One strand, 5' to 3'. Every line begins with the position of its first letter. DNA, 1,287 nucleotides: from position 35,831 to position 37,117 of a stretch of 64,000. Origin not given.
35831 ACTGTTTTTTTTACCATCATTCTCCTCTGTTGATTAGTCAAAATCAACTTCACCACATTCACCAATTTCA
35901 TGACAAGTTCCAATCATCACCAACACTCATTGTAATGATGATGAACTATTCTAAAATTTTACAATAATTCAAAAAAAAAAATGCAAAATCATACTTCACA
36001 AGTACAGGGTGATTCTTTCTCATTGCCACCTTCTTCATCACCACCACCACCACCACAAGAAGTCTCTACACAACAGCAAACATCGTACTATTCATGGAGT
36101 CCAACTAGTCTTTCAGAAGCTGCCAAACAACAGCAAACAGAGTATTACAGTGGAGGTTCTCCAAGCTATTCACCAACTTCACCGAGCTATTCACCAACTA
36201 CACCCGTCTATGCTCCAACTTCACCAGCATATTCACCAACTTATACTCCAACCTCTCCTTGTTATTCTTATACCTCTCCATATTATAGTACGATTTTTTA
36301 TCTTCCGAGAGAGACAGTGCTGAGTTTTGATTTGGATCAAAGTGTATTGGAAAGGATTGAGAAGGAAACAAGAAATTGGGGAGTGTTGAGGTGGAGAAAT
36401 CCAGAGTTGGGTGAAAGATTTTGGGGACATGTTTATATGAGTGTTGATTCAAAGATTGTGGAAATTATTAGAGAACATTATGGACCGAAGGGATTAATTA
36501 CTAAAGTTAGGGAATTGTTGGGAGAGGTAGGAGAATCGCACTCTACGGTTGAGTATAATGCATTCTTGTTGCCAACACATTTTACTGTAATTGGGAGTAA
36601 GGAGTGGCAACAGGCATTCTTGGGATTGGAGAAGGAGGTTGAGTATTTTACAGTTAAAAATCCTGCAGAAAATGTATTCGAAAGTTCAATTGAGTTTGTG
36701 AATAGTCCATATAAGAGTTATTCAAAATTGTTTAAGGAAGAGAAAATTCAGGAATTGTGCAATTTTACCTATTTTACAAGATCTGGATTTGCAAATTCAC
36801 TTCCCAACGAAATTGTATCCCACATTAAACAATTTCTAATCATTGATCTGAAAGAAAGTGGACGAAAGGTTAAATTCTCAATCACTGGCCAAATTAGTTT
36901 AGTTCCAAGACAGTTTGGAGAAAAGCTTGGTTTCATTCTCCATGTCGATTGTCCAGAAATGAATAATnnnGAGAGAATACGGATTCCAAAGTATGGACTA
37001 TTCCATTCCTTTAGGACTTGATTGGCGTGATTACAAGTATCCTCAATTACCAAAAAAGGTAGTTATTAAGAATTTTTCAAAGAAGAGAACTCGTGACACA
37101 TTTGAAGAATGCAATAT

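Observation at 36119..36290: RNA polymerase II CTD-like YSPTSPS heptad array in a non-polymerase protein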

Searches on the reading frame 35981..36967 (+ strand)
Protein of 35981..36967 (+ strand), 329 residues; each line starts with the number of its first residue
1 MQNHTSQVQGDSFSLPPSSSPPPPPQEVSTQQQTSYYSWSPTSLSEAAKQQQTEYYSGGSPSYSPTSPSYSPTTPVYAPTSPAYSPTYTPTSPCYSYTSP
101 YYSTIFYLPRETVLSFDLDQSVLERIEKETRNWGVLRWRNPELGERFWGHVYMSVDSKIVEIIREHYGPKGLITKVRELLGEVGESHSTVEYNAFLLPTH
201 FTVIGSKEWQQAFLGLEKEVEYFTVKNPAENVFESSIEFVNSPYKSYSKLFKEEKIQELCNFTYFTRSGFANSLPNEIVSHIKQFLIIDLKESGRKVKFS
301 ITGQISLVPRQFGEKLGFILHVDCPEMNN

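Call 3: search_protein_families(library=pfam, proteins=[window:35981-36967:+], max_evalue=0.1)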
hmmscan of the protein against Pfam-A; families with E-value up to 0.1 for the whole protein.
window:35981-36967:+ (329 aa): 0 families

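Call 6: find_homologous_proteins(query=window:35981-36967:+, max_evalue=0.01)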
Query window:35981-36967:+ (329 aa): 74 proteins with E <= 0.01 among 3708 candidates.
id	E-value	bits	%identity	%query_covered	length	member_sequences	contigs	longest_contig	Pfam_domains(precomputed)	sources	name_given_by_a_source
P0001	1.6e-219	746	100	100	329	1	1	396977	-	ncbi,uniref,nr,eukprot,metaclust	ncbi:predicted protein [Naegleria gruberi]|uniref:Predicted protein n=1 Tax=Naegleria gruberi TaxID=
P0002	1.9e-116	407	69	81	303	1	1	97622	-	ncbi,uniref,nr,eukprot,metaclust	ncbi:predicted protein [Naegleria gruberi]|uniref:Predicted protein n=1 Tax=Naegleria gruberi TaxID=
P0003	2.6e-19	88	62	20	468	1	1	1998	PF04998.23,PF05001.19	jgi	-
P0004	7.8e-18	83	58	7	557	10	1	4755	PF04990.18,PF04998.23,PF05001.19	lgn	-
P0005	3.7e-15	74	41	10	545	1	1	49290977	PF04990.18,PF04998.23,PF05001.19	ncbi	ncbi:hypothetical protein Bca101_091906 [Brassica carinata]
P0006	1.9e-14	72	76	8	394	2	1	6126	PF05001.19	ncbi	-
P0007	3.5e-14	71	73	15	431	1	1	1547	PF04998.23,PF05001.19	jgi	-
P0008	5.4e-13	67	54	11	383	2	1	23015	PF04998.23,PF05001.19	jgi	-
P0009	8.2e-13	66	75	15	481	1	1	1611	PF04990.18,PF04998.23,PF05001.19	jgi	jgi:DNA-directed RNA polymerase II subunit RPB1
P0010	1.9e-12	65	53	9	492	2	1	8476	PF04990.18,PF04998.23,PF05001.19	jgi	jgi:DNA-directed RNA polymerase II subunit RPB1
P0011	6.1e-12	64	66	15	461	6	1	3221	PF04998.23,PF05001.19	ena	-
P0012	9.1e-12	63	87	5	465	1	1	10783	PF04998.23,PF05001.19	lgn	-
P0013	1.6e-11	62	71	15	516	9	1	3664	PF04998.23,PF05001.19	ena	-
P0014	3.3e-11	61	42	15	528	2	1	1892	PF04990.18,PF04998.23,PF05001.19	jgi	-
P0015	8.7e-11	60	53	19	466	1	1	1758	PF04998.23,PF05001.19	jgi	-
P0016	9.3e-11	60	60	11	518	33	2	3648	PF04998.23,PF05001.19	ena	-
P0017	1.3e-10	59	61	11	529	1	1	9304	PF04990.18,PF04998.23,PF05001.19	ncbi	ncbi:DNA-directed RNA polymerase II subunit 1 [Tanacetum coccineum]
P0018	1.8e-10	59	64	12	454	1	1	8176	PF04998.23,PF05001.19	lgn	-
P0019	1.2e-9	56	75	14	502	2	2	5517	PF04990.18,PF04998.23,PF05001.19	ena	-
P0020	2.6e-9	55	68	9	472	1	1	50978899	PF04990.18,PF04998.23,PF05001.19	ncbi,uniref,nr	ncbi:hypothetical protein HHK36_008754 [Tetracentron sinense]|uniref:DNA-directed RNA polymerase n=1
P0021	5.6e-9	54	85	4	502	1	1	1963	PF04990.18,PF04998.23,PF05001.19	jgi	jgi:DNA-directed RNA polymerase II subunit RPB1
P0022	7.2e-9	53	60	13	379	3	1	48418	PF05001.19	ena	-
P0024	3.6e-8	51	51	24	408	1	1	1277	PF04998.23,PF05001.19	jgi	-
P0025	5.9e-8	50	49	18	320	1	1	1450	PF05001.19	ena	-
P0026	9.3e-8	50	78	8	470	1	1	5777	PF04998.23,PF05001.19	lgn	-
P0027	1.2e-7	49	64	12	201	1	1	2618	PF05001.19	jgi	-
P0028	1.3e-7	49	64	14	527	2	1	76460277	PF05001.19,PF04997.18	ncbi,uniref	ncbi:DNA-directed RNA polymerase II subunit RPB1-like isoform X2 [Euphorbia lathyris]|uniref:DNA-dir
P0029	1.8e-7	49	67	15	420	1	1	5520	PF04998.23,PF05001.19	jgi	jgi:DNA-directed RNA polymerase II subunit RPB1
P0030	3.2e-7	48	38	26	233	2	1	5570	PF05001.19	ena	-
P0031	4.7e-7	47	69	7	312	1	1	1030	PF05001.19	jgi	-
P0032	6.2e-7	47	62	10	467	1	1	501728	PF22486.3,PF05001.19,PF00917.33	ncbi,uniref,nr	ncbi:USP7 [Mytilus coruscus]|uniref:USP7 n=1 Tax=Mytilus coruscus TaxID=42192 RepID=A0A6J8DCV9_MYTCO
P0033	1.8e-6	46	51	19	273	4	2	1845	PF05001.19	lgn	-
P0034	2.5e-6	45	55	19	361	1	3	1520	PF05001.19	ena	-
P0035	7.0e-6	44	66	11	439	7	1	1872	PF04998.23,PF05001.19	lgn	-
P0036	8.8e-6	43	48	12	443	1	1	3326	PF04998.23,PF05001.19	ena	-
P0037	9.0e-6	43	49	12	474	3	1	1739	PF04990.18,PF04998.23,PF05001.19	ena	-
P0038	2.8e-5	42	43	12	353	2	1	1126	PF04998.23,PF05001.19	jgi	-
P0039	2.9e-5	42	29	12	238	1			PF05001.19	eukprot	eukprot:TRINITY_DN12570_c0_g1_i1.p1 TRINITY_DN12570_c0_g1~~TRINITY_DN12570_c0_g1_i1.p1 ORF type:comp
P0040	3.1e-5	41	64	13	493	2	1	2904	PF04998.23,PF05001.19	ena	-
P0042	4.6e-5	41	59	14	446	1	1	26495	PF05001.19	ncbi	-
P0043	5.0e-5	41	54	12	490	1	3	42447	PF04998.23,PF05001.19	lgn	-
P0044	6.0e-5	41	68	13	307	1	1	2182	PF05001.19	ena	-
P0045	6.4e-5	40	55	20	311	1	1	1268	PF05001.19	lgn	-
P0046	9.7e-5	40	56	13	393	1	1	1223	PF04998.23,PF05001.19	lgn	-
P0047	1.2e-4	40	71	15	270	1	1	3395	PF05001.19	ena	-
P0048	1.2e-4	40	61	15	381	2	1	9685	PF04998.23,PF05001.19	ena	-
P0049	1.5e-4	39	49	19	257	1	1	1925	PF05001.19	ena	-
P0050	1.8e-4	39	65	13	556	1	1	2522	PF04990.18,PF04998.23,PF05001.19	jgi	jgi:DNA-directed RNA polymerase II subunit RPB1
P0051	2.5e-4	39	65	13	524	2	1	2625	PF04990.18,PF04998.23,PF05001.19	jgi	jgi:DNA-directed RNA polymerase II subunit RPB1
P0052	2.9e-4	38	-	-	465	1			PF05001.19,PF21362.4,PF21361.4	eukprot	eukprot:CAMPEP_0179429802 /NCGR_PEP_ID=MMETSP0799-20121207/15079_1 /TAXON_ID=46947 /ORGANISM="Gemini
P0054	4.0e-4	38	44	11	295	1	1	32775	PF05001.19,PF11708.14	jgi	jgi:hypothetical protein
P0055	5.0e-4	37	61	20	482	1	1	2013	PF04990.18,PF04998.23,PF05001.19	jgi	-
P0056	6.5e-4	37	41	15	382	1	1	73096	PF05001.19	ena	-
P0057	7.1e-4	37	82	9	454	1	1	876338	PF00957.28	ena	-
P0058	7.2e-4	37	76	5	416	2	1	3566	PF13920.13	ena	-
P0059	7.5e-4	37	47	12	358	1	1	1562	PF04998.23,PF05001.19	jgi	-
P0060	7.8e-4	37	57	7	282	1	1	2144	PF05001.19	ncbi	ncbi:hypothetical protein HK405_013668, partial [Cladochytrium tenue]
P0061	9.2e-4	37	53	17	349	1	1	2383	PF05001.19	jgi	-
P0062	1.0e-3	36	59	12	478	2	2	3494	PF04998.23,PF05001.19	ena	-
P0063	1.6e-3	36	-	-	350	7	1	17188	PF00651.38,PF05001.19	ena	-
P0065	1.9e-3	36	63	11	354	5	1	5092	PF04998.23,PF05001.19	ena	-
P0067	2.8e-3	35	49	22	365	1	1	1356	PF04998.23,PF05001.19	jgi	jgi:DNA-directed RNA polymerase II subunit RPB1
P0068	3.5e-3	35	51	19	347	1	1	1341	PF05001.19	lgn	-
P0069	3.5e-3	35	45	20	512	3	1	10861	PF04998.23,PF05001.19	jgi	jgi:DNA-directed RNA polymerase II subunit RPB1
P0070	3.6e-3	35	48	23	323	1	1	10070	PF05001.19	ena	-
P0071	4.3e-3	34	57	14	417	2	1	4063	PF15965.12,PF05001.19,PF02176.25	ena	-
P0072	5.6e-3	34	61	13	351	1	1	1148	PF05001.19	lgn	-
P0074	8.3e-3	34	60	14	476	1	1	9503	PF04998.23,PF05001.19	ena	-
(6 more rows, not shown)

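Call 18: find_encoding_contigs(protein=P0002, flank=5000, max_places=3)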
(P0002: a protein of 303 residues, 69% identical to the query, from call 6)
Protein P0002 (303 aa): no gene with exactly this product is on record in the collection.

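Call 32: predict_structure(alignment_id=A4)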
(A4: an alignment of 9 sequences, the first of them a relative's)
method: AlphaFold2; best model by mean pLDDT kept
length: 303 residues; sequences in the alignment: 9
mean_pLDDT: 61.0   pTM: 0.59
mean pLDDT of the five models: 61.0, 55.9, 54.7, 54.7, 54.4
residues with pLDDT >= 90: 41; 70-90: 83; 50-70: 63; < 50: 116
segments of 3 or more residues with pLDDT < 50: 1-11, 14-32, 138-184, 207-211, 275-303
pLDDT, mean of each block of 10 residues (from residue 1): 36 43 33 68 95 90 59 82 93 87 72 74 78 57 33 27 26 36 49 56 49 71 91 69 89 76 84 48 31 37 27
secondary structure, 60 per line:
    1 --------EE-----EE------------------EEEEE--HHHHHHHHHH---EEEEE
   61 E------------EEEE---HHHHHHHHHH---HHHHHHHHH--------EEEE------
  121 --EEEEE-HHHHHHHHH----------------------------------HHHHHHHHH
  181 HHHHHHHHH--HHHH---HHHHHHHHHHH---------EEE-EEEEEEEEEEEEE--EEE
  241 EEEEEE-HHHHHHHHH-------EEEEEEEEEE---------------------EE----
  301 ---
elements in order: E36-40 H43-52 E56-61 E74-77 H81-90 H94-102 E111-114 E123-127 H129-137 H172-189 H192-195 H199-209 E219-221 E223-235 E238-246 H248-256 E264-273

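Call 34: search_protein_families(library=pfam, alignment_id=A4, max_evalue=1)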
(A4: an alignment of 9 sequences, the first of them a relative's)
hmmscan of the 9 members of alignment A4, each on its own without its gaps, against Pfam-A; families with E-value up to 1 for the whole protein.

A. member 1, P0002 (303 aa): 2 families
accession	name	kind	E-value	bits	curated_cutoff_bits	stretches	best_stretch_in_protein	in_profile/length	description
PF22547.2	2H-SAK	-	0.086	13.5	27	1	236-272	85-120/124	Swiss Army Knife, 2H phosphoesterase domain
PF11900.14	DUF3420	-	0.16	12.6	24.9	1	194-208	8-22/47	Domain of unknown function (DUF3420)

B. families by the number of members that match (of 9 scanned): 5 families
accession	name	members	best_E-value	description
PF22547.2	2H-SAK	5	5.2e-07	Swiss Army Knife, 2H phosphoesterase domain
PF05001.18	RNA_pol_Rpb1_R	2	0.0016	RNA polymerase Rpb1 C-terminal repeat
PF00606.23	Glycoprotein_B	1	0.0063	Herpesvirus Glycoprotein B ectodomain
PF11900.14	DUF3420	1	0.16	Domain of unknown function (DUF3420)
PF08062.16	NOP2_rpt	1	0.34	NOP2 repeat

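Call 36: search_protein_families(library=pfam, proteins=[P0001], max_evalue=1)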
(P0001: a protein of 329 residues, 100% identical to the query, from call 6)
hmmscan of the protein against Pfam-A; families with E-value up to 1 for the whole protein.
P0001 (329 aa): 0 families

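Call 45: fold_search(model_id=the predicted structure, library=pdb)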
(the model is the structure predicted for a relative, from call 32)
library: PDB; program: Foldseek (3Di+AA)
matches with E <= 10: 131; with E <= 0.001: 0
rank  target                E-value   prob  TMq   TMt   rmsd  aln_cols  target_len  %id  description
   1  9raf_A                1.5e-01  0.05  0.10  0.06  29.3       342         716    9  Influenza A/H7N9 polymerase in complex with a 70-mer template in stalled elongation with backtracking and stem. (released 2026-03-11)
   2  8r60_A                2.1e-01  0.04  0.10  0.06  29.5       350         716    9  1918 H1N1 Viral polymerase heterotrimer in complex with 4 repeat serine-5 phosphorylated PolII peptide (released 2024-03-27)
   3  6qx3_A                7.8e-01  0.03  0.12  0.09  31.1       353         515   10  Influenza A virus (A/NT/60/1968) polymerase Hetermotrimer in complex with 3'5' cRNA promoter and Nb8205 (released 2019-09-04)
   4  4moc                  8.8e-01  0.03  0.09  0.10  10.1        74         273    9  Human Acyl-coenzyme A Thioesterase 12 (released 2014-07-16)
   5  9f37_A                9.3e-01  0.02  0.10  0.06  28.4       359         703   10  Replication-like initiation state of influenza polymerase with GTP and CTP at respectively the -1 and +1 positions (st (released 2024-09-18)
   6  9f2r_A                1.1e+00  0.01  0.09  0.06  28.8       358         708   11  Influenza A/H17N10 polymerase with bound promoter and 3' end of template in active site (released 2024-09-18)
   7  9q2y_A                1.3e+00  0.16  0.12  0.22   5.6        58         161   12  Phosphodiesterase from Burkholderia phage BCSR5 in the open lid conformation (released 2025-11-05)
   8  8y7m_A                1.4e+00  0.02  0.10  0.06  31.1       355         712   10  FluPol-NS2 complex (local refinement) (released 2024-07-24)
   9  6d2z_A                2.0e+00  0.12  0.12  0.18   5.0        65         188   12  Structure of human Usb1 with uridine-adenosine, inactive H208Q mutant (released 2018-09-05)
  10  9lwv_B                2.3e+00  0.01  0.11  0.12  18.2       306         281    7  Arginine bis-prenyltransferase DciF (released 2026-02-18)
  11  7t27                  2.5e+00  0.10  0.12  0.24   9.5        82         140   13  Structure of phage FBB1 anti-CBASS nuclease Acb1-3'3'-cGAMP complex in post reaction state (released 2022-04-20)
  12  7tzl_A                3.0e+00  0.01  0.11  0.12  20.6       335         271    7  The DH dehydratase domain of AlnB (released 2023-02-22)
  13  4yuu_O2               3.1e+00  0.01  0.08  0.10  10.9        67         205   15  Crystal structure of oxygen-evolving photosystem II from a red alga (released 2016-01-20)
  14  5cpg_A                3.3e+00  0.02  0.09  0.14  15.7        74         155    7  R-Hydratase PhaJ1 from Pseudomonas aeruginosa in the unliganded form (released 2015-10-07)
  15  6q5b_A                3.5e+00  0.03  0.08  0.10  15.1        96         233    8  OXA-48_P68A-AVI. Evolutionary trade-offs of OXA-48 mediated ceftazidime-avibactam resistance (released 2019-03-20)
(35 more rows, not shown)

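Call 46: search_protein_families(library=phrogs, alignment_id=A4, max_evalue=0.1)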
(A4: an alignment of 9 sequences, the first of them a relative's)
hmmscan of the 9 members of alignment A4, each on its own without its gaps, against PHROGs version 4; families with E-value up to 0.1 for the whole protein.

A. member 1, P0002 (303 aa): 2 families
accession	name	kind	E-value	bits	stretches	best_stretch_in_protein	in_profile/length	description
phrog_36166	-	unknown function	0.0027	16.3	1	147-255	59-163/1207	-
phrog_12204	-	unknown function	0.058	14.3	0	214-271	76-135/138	-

B. families by the number of members that match (of 9 scanned): 5 families
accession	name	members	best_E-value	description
phrog_12204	-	4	0.0003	-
phrog_36166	-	1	0.0027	-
phrog_10415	-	1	0.032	-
phrog_606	-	1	0.06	terminase small subunit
phrog_11078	-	1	0.097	-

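Call 47: search_protein_families(library=ncbifam, alignment_id=A4, max_evalue=0.1)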
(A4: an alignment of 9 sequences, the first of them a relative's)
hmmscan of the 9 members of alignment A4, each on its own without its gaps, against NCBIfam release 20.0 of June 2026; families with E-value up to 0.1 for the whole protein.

A. member 1, P0002 (303 aa): 0 families

B. families by the number of members that match (of 9 scanned): 3 families
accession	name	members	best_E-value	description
NF047399.1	BrnA_antitoxin_add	1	0.046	type II toxin-antitoxin system BrnA family antitoxin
TIGR01615.1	A_thal_3542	1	0.049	uncharacterized plant-specific domain TIGR01615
TIGR03266.1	methan_mark_1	1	0.05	YcaO-related McrA-glycine thioamidation protein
